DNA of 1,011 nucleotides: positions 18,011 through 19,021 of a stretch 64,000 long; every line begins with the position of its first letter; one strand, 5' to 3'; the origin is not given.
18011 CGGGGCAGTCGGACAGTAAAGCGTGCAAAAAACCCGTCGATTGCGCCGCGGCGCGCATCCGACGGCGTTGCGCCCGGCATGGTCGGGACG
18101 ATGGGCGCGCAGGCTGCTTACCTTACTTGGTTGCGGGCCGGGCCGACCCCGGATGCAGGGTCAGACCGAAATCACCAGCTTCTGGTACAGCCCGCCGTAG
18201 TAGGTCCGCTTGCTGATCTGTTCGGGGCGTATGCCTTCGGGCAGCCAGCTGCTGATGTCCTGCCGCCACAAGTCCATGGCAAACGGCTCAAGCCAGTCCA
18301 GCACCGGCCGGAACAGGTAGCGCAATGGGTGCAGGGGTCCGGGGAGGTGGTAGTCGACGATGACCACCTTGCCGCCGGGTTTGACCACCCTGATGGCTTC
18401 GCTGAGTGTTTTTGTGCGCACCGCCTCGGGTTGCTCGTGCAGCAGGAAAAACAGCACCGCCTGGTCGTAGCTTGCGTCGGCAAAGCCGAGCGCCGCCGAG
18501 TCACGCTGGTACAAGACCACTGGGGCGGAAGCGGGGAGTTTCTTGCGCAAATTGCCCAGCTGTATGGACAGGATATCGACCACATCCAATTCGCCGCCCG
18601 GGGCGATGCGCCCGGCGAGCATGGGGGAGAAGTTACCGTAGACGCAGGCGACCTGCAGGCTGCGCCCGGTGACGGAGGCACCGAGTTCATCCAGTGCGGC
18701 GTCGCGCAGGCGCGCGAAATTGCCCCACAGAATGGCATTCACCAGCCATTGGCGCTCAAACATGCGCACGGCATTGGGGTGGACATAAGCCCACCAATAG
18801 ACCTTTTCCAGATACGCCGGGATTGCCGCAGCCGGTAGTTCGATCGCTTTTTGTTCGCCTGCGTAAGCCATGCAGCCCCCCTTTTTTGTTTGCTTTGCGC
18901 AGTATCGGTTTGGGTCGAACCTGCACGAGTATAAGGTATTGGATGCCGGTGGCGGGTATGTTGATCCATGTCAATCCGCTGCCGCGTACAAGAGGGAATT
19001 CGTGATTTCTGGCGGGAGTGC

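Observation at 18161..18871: Candidate RquA (rhodoquinone biosynthesis) placed convergent to the frd-tct cluster and behind an FNR box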

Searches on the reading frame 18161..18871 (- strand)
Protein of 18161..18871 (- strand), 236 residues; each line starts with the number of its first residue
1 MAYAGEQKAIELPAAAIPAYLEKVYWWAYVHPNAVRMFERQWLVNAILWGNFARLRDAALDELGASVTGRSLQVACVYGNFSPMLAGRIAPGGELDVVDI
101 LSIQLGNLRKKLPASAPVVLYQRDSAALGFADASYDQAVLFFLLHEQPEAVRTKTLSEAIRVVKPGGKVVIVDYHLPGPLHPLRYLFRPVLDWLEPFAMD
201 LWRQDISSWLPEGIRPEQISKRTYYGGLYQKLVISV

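Call 3: search_protein_families(library=pfam, proteins=[window:18161-18871:-], max_evalue=1)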
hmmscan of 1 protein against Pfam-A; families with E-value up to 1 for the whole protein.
window:18161-18871:- (236 aa): 7 families
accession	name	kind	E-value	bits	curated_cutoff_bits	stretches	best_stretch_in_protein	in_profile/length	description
PF13649.12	Methyltransf_25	-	1.5e-10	42.1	27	1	72-167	2-97/97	Methyltransferase domain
PF08241.18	Methyltransf_11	-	1.4e-09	38.9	21.2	1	72-171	1-95/95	Methyltransferase domain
PF01209.24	Ubie_methyltran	-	1.1e-08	35.1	20.1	1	64-174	44-154/233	ubiE/COQ5 methyltransferase family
PF08242.18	Methyltransf_12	-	2e-05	25.7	30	1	72-168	1-97/98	Methyltransferase domain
PF13847.12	Methyltransf_31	-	0.00071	19.7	27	1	72-175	8-113/145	Methyltransferase domain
PF20922.3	Anamorsin_N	-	0.0047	17.1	27.1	1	131-172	48-88/163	Anamorsin, N-terminal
PF13489.12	Methyltransf_23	-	0.0091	16.2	27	1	65-198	20-124/164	Methyltransferase domain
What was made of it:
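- On RquA (rhodoquinone biosynthesis, NCBIfam NF038261): Pfam Methyltransf_25, Methyltransf_11 and Ubie_methyltran (call 3).
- Checked: Pfam gives Methyltransf_25 at E 1.5e-10 and Ubie_methyltran at E 1.1e-8 (call 3).
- Pfam reports only generic methyltransferase domains and Ubie_methyltran (E 1.1e-8) (call 3).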

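Call 4: search_protein_families(library=ncbifam, proteins=[window:18161-18871:-], max_evalue=1)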
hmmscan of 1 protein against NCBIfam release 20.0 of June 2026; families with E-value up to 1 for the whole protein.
window:18161-18871:- (236 aa): 21 families
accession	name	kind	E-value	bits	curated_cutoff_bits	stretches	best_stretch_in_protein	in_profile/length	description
NF038261.1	rhodoquin_RquA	equivalog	5.9e-90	300.8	175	1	17-234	1-216/218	rhodoquinone biosynthesis methyltransferase RquA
NF001243.0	PRK00216.1-4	equivalog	4.8e-10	39.2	235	1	47-177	27-157/237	demethylmenaquinone methyltransferase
TIGR02752.1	MenG_heptapren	equivalog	2e-09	37.3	419.85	1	51-203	29-180/231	demethylmenaquinone methyltransferase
TIGR01934.1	MenG_MenH_UbiE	subfamily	3.8e-09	36.2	158.35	1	54-178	26-148/223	ubiquinone/menaquinone biosynthesis methyltransferase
NF001244.0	PRK00216.1-5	equivalog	2e-08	33.8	216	1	56-184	37-165/236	bifunctional demethylmenaquinone methyltransferase/2-methoxy-6-polyprenyl-1,4-benzoquinol methylase UbiE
NF043040.1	corrin_prot_MT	hypoth_equivalog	4.7e-07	29.5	180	1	45-178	20-154/216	corrinoid protein-associated methyltransferase CpaM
NF052510.1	methyltran_MpqE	exception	6.4e-07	29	335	1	50-178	29-158/234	methyl-plastoquinone biosynthesis methyltransferase MpqE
NF001241.0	PRK00216.1-2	equivalog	8.1e-07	28.9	327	1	43-177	26-153/231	demethylmenaquinone methyltransferase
NF001240.0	PRK00216.1-1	equivalog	1.7e-06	27.3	378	1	47-177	42-174/251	bifunctional demethylmenaquinone methyltransferase/2-methoxy-6-polyprenyl-1,4-benzoquinol methylase UbiE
NF041537.1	ArsM_AhpD_UU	exception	6e-06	25.3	510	1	72-181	81-190/345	arsenite methyltransferase/AhpD domain selenoprotein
NF001242.0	PRK00216.1-3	equivalog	4.6e-05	23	351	1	70-174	73-178/258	bifunctional demethylmenaquinone methyltransferase/2-methoxy-6-polyprenyl-1,4-benzoquinol methylase UbiE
NF047649.1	MTase_UXPK_star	exception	0.00027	20.1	460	1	72-178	82-188/283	methyltransferase/UXPK-star double selenoprotein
NF041536.1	ArsM_DUF2284_UU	exception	0.0042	15.5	575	1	93-175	102-184/459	arsenite methyltransferase/DUF2284 domain selenoprotein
NF045823.1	PthPhpthDimycoMt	equivalog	0.017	14.3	300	1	72-173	71-168/256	phthiotriol/phenolphthiotriol dimycocerosates methyltransferase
NF045667.1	MTase_DVU1556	equivalog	0.021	14.3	155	1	117-177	67-125/213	DVU_1556 family methyltransferase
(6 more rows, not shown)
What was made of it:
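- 18161..18871 (-): rquA coding sequence (236 aa): SAM-dependent ubiquinone-to-rhodoquinone amino-transferase. NCBIfam NF038261 at 300.8 bits against a cut-off of 175 (call 4).
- On RquA (rhodoquinone biosynthesis, NCBIfam NF038261): The next best hit is a MenG model at 39.2 bits against a cut-off of 235 (call 4).
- The RquA equivalog model scores 300.8 bits against a cut-off of 175 (call 4). UbiE/MenG equivalog models score 23-39 bits against cut-offs of 158-420, whereas the RquA model scores 300.8 (call 4).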

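Call 9: find_homologous_proteins(query=window:18161-18871:-, max_evalue=0.00001)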
Query window:18161-18871:- (236 aa): 7538 proteins with E <= 0.00001 among 8000 candidates; the best 120 are listed.
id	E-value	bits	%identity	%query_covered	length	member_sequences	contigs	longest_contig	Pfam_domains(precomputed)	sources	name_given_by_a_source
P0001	1.5e-153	528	100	100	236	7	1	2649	PF13649.13,PF01209.25,PF08241.19,PF08242.19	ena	-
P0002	4.3e-149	513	96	100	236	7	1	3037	PF13649.13,PF01209.25,PF08241.19,PF08242.19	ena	-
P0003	1.8e-135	469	85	100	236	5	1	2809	PF13847.13,PF13649.13,PF01209.25,PF08241.19,PF08242.19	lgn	-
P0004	5.6e-122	424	78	100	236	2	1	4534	PF13649.13,PF01209.25,PF08241.19,PF08242.19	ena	-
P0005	3.2e-116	406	75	100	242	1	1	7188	PF13847.13,PF13649.13,PF01209.25,PF08241.19,PF08242.19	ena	-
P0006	5.2e-116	405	76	99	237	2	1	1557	PF13649.13,PF01209.25,PF08241.19,PF08242.19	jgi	jgi:ubiquinone/menaquinone biosynthesis C-methylase UbiE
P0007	3.7e-115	402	75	100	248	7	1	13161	PF13649.13,PF01209.25,PF08241.19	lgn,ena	-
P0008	5.0e-115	402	76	100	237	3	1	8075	PF13649.13,PF01209.25,PF08241.19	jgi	jgi:ubiquinone/menaquinone biosynthesis C-methylase UbiE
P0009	6.0e-115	401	75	100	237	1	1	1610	PF13649.13,PF01209.25,PF08241.19,PF08242.19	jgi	jgi:ubiquinone/menaquinone biosynthesis C-methylase UbiE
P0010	1.0e-114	401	73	100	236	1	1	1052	PF13649.13,PF01209.25,PF08241.19,PF08242.19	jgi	-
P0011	2.3e-114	399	74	100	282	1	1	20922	PF13649.13,PF01209.25,PF08241.19,PF08242.19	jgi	jgi:ubiquinone/menaquinone biosynthesis C-methylase UbiE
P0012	2.5e-114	399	75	100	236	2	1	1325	PF13649.13,PF01209.25,PF08241.19,PF08242.19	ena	-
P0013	2.8e-114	399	73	100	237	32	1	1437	PF13847.13,PF13649.13,PF01209.25,PF08241.19,PF08242.19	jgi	jgi:ubiquinone/menaquinone biosynthesis C-methylase UbiE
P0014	8.9e-114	398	75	100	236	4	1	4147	PF13649.13,PF01209.25,PF08241.19,PF08242.19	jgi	jgi:ubiquinone/menaquinone biosynthesis C-methylase UbiE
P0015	2.4e-113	396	75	100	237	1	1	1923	PF13847.13,PF13649.13,PF01209.25,PF08241.19,PF08242.19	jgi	jgi:ubiquinone/menaquinone biosynthesis C-methylase UbiE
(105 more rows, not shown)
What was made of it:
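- JGI annotates many close homologues as 'ubiquinone/menaquinone biosynthesis C-methylase UbiE' (call 9).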

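Call 10: find_related_loci(query=window:18161-18871:-, collection=genome_contigs, flank=10000)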
Query window:18161-18871:- (236 aa) in genome_contigs; peptide patterns used: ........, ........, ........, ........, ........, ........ (x = any residue, [..] = any of these).
211 stretches matched a pattern; 106 encode a relative of the query (tblastn E <= 1e-3); the best 80 are kept; 80 distinct loci.
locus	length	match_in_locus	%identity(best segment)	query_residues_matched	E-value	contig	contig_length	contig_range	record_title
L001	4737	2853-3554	75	1-236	6e-118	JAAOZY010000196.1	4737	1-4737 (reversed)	MAG: Betaproteobacteria bacterium isolate AHI8 k141_484060, whole genome shotgun sequence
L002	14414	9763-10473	72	1-236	1e-114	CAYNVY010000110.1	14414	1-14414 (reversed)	MAG TPA_asm: uncultured Enterobacteriaceae bacterium isolate SRP302447_co3_36 genome assembly, contig: NODE_11678_length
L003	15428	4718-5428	72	1-236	2e-113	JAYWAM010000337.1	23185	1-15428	MAG: Betaproteobacteria bacterium isolate GL92_UP_metabinner_4_sub GL92_UP_metabinner_4_sub_336, whole genome shotgun se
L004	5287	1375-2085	69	1-236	6e-112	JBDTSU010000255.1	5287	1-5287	MAG: Betaproteobacteria bacterium isolate cluster3_bin.279 NODE_87474_length_5287_cov_6.414182, whole genome shotgun seq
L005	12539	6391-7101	70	1-236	2e-111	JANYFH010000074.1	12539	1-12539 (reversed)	MAG: Betaproteobacteria bacterium isolate 339R_metabinner_105 339R_k141_151024, whole genome shotgun sequence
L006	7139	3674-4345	72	13-236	1e-110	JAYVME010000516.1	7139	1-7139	MAG: Betaproteobacteria bacterium isolate GL58_Down_metabat_138_sub GL58_Down_metabat_138_sub_515, whole genome shotgun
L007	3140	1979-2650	71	13-236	8e-112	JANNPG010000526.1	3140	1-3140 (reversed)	MAG: Betaproteobacteria bacterium isolate SOY_34_metabat_162 SOY_34_k141_3146289, whole genome shotgun sequence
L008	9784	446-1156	69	1-236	1e-108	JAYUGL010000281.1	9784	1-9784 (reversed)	MAG: Sterolibacteriaceae bacterium isolate GFS_8094 GFS_8094_280, whole genome shotgun sequence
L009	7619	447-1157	69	1-236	1e-108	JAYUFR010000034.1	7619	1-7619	MAG: Sterolibacteriaceae bacterium isolate GFS_7836 GFS_7836_33, whole genome shotgun sequence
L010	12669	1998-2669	72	13-236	2e-107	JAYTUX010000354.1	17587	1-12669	MAG: Betaproteobacteria bacterium isolate GFS_5632 GFS_5632_353, whole genome shotgun sequence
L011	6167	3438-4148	68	1-236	2e-107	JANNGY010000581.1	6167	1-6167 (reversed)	MAG: Betaproteobacteria bacterium isolate SOY_6_C_metabat_344 SOY_6_C_k141_1168898, whole genome shotgun sequence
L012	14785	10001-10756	66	1-236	1e-106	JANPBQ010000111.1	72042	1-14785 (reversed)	MAG: Betaproteobacteria bacterium isolate VAR_78_metabat_634 VAR_78_k141_1195386, whole genome shotgun sequence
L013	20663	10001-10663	70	16-236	4e-106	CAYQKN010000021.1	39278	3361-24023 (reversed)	MAG TPA_asm: uncultured Burkholderiales bacterium isolate SRP170004_co1_226 genome assembly, contig: NODE_1358_length_39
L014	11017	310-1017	67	1-235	6e-106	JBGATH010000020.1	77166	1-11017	MAG: Usitatibacteraceae bacterium isolate MAG_AAO_H10.14 AAOH10-14_opera_contig_1558, whole genome shotgun sequence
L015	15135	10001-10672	67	13-236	5e-103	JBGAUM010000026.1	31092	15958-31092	MAG: Usitatibacteraceae bacterium isolate MAG_MBR_H10.61 MBRH10-61_opera_contig_5142, whole genome shotgun sequence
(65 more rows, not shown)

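Call 20: search_solved_structures(query=window:18161-18871:-, max_evalue=0.01, show_alignments=3)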
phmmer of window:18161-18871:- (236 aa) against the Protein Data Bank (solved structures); distinct sequences matched with E-value up to 0.01: 6.
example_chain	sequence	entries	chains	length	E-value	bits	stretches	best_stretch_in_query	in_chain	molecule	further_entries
3bus_A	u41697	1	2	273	3.3e-05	27.3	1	66-181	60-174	Methyltransferase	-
6uv6_A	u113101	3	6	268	0.00037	23.9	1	54-181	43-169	D-glucose O-methyltransferase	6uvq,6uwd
8zc8_A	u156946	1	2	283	0.00044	23.6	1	54-183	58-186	MitM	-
21zq_A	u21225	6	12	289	0.00046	23.5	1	54-183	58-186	MitM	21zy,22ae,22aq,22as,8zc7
3sm3_A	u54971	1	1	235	0.0058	19.9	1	123-176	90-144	SAM-dependent methyltransferases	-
8ys9_A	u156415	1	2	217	0.0066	19.7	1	120-175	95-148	Phosphatidylethanolamine N-methyltransferase/phosphatidyl-N-methylethanolamine N-methyltra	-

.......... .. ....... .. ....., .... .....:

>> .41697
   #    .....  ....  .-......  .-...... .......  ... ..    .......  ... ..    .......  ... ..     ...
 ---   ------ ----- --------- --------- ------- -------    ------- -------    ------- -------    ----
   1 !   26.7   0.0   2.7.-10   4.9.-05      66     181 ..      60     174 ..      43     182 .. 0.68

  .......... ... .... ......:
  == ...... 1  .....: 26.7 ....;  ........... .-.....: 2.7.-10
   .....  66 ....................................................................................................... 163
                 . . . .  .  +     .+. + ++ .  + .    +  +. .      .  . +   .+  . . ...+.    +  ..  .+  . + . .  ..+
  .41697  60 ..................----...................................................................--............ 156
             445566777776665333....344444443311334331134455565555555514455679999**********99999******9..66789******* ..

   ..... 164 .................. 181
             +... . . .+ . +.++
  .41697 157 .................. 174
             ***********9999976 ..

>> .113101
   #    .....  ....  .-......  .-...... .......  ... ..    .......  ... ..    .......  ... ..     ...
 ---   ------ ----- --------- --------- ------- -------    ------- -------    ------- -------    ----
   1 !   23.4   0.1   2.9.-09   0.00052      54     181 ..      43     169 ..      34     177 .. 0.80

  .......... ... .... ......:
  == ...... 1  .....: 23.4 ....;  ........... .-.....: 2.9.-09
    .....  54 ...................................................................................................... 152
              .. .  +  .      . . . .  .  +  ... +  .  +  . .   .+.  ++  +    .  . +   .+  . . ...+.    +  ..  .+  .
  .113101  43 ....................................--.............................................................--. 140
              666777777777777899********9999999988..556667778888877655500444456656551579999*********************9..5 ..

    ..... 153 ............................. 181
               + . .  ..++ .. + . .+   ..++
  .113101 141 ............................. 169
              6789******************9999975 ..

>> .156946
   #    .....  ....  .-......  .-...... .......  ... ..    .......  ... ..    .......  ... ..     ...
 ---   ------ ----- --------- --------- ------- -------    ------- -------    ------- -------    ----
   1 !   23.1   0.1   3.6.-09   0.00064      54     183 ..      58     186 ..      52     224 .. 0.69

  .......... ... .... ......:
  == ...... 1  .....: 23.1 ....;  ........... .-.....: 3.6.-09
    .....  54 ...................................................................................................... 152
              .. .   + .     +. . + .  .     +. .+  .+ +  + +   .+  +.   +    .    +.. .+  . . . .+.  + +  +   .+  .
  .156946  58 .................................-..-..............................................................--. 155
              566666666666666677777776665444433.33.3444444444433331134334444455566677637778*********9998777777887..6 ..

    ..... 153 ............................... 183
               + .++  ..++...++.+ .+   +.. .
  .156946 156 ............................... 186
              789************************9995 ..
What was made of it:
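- On RquA (rhodoquinone biosynthesis, NCBIfam NF038261): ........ aligns with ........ of RebM (call 20) and with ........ of UbiE and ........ of UbiG.
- Tried and rejected: The search for a solved RquA found nothing; only generic methyltransferases appeared, at E 3e-5 or worse (call 20).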

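Call 33: find_encoding_contigs(protein=P0004, flank=5000, max_places=3)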
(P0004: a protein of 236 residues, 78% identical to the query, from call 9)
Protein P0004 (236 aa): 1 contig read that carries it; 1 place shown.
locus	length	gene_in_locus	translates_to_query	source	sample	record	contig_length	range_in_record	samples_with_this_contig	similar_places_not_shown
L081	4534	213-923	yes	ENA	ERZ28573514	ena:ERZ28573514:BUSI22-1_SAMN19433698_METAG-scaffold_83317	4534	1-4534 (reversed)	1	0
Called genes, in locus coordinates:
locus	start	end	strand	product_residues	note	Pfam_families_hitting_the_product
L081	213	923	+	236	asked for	PF01209:Ubie_methyltran, PF08241:Methyltransf_11, PF08242:Methyltransf_12, PF13649:Methyltransf_25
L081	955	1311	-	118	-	PF02313:Fumarate_red_D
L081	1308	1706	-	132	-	PF02300:Fumarate_red_C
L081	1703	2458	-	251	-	PF13085:Fer2_3, PF13187:Fer4_9 (faint), PF13534:Fer4_17 (faint), PF13183:Fer4_8, PF13237:Fer4_10, PF12838:Fer4_7 (weak)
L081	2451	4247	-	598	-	PF00890:FAD_binding_2, PF01946:Thi4 (faint), PF03486:HI0933_like (weak), PF07992:Pyr_redox_2 (faint), PF02910:Succ_DH_flav_C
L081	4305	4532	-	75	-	?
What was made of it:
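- The 78%-identical relative has frdD 32 nt from rquA (call 33).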

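Call 34: find_encoding_contigs(protein=P0002, flank=5000, max_places=3)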
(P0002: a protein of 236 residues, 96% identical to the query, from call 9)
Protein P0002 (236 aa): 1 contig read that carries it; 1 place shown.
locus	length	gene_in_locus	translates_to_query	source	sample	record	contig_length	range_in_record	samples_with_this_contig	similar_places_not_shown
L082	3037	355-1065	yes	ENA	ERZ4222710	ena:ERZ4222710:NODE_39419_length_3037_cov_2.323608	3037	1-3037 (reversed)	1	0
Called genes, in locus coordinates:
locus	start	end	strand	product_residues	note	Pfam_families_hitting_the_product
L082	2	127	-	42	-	?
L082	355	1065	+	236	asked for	PF01209:Ubie_methyltran, PF08241:Methyltransf_11, PF08242:Methyltransf_12 (weak), PF13649:Methyltransf_25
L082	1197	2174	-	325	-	PF03401:TctC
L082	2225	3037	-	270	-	?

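Call 47: predict_structure(alignment_id=A1)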
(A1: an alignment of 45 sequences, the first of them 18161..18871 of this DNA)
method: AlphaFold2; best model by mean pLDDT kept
length: 236 residues; sequences in the alignment: 45
mean_pLDDT: 83.2   pTM: 0.83
mean pLDDT of the five models: 83.2, 76.3, 74.5, 74.0, 71.2
residues with pLDDT >= 90: 120; 70-90: 72; 50-70: 30; < 50: 14
segments of 3 or more residues with pLDDT < 50: 1-14
pLDDT, mean of each block of 10 residues (from residue 1): 30 60 67 65 60 88 95 89 95 94 88 92 94 98 90 96 97 87 77 78 88 92 88 96
secondary structure, 60 per line:
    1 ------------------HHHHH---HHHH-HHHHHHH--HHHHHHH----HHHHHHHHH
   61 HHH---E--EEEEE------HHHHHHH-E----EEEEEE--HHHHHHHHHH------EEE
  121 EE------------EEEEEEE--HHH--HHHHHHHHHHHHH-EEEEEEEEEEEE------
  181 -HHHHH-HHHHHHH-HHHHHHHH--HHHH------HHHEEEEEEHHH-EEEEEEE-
elements in order: H19-23 H27-30 H32-38 H41-47 H52-63 E70-74 H81-87 E94-99 H102-111 E118-122 E135-141 H149-161 E163-174 H182-186 H188-194 H196-203 H206-209 E219-224 E229-235
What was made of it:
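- On RquA (rhodoquinone biosynthesis, NCBIfam NF038261): AlphaFold2 model with pLDDT 83 and pTM 0.83 (call 47).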

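Call 51: fold_search(model_id=the predicted structure, library=pdb)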
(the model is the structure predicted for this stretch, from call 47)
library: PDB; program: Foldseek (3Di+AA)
matches with E <= 10: 1972; with E <= 0.001: 1266
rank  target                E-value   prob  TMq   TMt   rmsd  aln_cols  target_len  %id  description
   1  8ys9_A                1.9e-11  1.00  0.62  0.69   4.4       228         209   19  Crystal structure of Phosphatidylethanolamine N-methyltransferase from R. thermophilum complexed with DMPE and SAH (released 2024-10-16)
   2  8ys9_B                2.1e-11  1.00  0.61  0.69   4.7       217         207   22  Crystal structure of Phosphatidylethanolamine N-methyltransferase from R. thermophilum complexed with DMPE and SAH (released 2024-10-16)
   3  4obw_B                2.8e-11  1.00  0.64  0.65   4.4       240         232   15  crystal structure of yeast Coq5 in the SAM bound form (released 2014-08-06)
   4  4obw_A                5.0e-11  1.00  0.62  0.63   4.8       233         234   16  crystal structure of yeast Coq5 in the SAM bound form (released 2014-08-06)
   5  4obw_C                8.4e-11  1.00  0.62  0.62   4.3       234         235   16  crystal structure of yeast Coq5 in the SAM bound form (released 2014-08-06)
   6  3dtn_A                1.3e-10  1.00  0.59  0.62   7.0       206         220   15  Crystal structure of putative Methyltransferase-MM_2633 from Methanosarcina mazei . (released 2008-09-09)
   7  3ocj                  1.7e-10  1.00  0.58  0.47   3.9       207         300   16  The crystal structure of a possilbe exported protein from Bordetella parapertussis (released 2010-10-06)
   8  6uvq_A                4.4e-10  1.00  0.55  0.51   4.2       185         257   22  Crystal structure of Apo AtmM (released 2020-11-25)
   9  9fcy_A                4.7e-10  1.00  0.53  0.59   8.5       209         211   15  CysG(N-16)-R21K mutant in complex with SAH from Kitasatospora cystarginea (released 2024-08-21)
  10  3bus_B                5.6e-10  1.00  0.56  0.54   4.1       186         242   24  Crystal Structure of RebM (released 2008-03-25)
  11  3dtn_B                6.8e-10  1.00  0.54  0.59   5.8       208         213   17  Crystal structure of putative Methyltransferase-MM_2633 from Methanosarcina mazei . (released 2008-09-09)
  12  5f8e_A                7.3e-10  1.00  0.57  0.39   6.8       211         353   18  Rv2258c-SAH (released 2016-06-29)
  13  9g0k_A                7.7e-10  1.00  0.60  0.66   5.4       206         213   16  CysG(N-16) in complex with SAH (metal free, cocrystallization in presence of EDTA) from Kitasatospora cystarginea (released 2024-07-17)
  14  9fcy_B                8.2e-10  1.00  0.56  0.62   8.3       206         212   16  CysG(N-16)-R21K mutant in complex with SAH from Kitasatospora cystarginea (released 2024-08-21)
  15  5f8e_B                1.3e-09  1.00  0.58  0.41   7.7       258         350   16  Rv2258c-SAH (released 2016-06-29)
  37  3bus_A                6.3e-09  1.00  0.53  0.50   4.0       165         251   26  Crystal Structure of RebM (released 2008-03-25)
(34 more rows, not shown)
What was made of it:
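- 18161..18871 (-): The AlphaFold2 model has a class I methyltransferase fold (calls 47, 51).
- On RquA (rhodoquinone biosynthesis, NCBIfam NF038261): Foldseek's best PDB matches are all SAM methyltransferases, including Coq5 4obw (call 51).
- Closest known: UbiE/Coq5 and UbiG/Coq3 quinone methyltransferases. Same: Same fold, with Coq5 among the best structural matches (call 51).
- Checked: Its best PDB matches are SAM methyltransferases, including yeast Coq5 (4obw, TM 0.62-0.64) (calls 47, 51).
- The fold is class I methyltransferase, with Coq5 among the best structural matches (calls 47, 51).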
